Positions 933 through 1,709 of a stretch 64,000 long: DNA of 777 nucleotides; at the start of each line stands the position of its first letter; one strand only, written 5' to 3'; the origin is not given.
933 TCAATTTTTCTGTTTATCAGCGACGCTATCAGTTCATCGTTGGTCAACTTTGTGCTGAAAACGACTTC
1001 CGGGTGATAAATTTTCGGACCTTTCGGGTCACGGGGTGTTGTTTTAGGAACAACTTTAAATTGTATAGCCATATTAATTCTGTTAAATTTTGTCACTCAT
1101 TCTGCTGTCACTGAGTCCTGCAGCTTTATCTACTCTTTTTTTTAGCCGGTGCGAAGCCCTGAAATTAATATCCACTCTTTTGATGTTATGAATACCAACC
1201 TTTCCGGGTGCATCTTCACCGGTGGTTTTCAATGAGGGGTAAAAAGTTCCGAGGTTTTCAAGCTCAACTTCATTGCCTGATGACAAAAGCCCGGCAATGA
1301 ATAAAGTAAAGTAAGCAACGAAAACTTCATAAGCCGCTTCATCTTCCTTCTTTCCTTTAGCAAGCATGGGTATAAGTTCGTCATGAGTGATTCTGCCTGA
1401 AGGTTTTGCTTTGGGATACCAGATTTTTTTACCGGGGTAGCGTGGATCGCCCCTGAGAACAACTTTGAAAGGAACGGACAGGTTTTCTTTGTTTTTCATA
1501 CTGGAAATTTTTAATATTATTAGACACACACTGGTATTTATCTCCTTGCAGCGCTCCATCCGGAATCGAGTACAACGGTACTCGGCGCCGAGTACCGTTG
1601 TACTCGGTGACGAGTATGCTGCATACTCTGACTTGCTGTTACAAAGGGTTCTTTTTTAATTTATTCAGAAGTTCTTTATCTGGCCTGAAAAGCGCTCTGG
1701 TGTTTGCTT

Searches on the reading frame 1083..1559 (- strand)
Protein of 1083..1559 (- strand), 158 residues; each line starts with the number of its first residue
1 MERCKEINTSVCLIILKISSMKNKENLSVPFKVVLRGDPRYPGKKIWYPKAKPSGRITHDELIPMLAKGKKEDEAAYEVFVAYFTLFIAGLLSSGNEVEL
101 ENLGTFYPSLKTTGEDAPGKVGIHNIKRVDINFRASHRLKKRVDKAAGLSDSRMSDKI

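Call 21: search_protein_families(library=pfam, proteins=[window:1083-1559:-], max_evalue=0.001)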
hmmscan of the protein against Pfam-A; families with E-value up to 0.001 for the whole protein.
window:1083-1559:- (158 aa): 2 families
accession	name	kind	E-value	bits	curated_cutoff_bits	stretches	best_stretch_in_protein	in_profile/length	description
PF18291.6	HU-HIG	-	3.4e-15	56.6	26.2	1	28-146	2-121/125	HU domain fused to wHTH, Ig, or Glycine-rich motif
PF00216.26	Bac_DNA_binding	-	8.5e-05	23.2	22.4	1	58-143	2-89/90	Bacterial DNA-binding protein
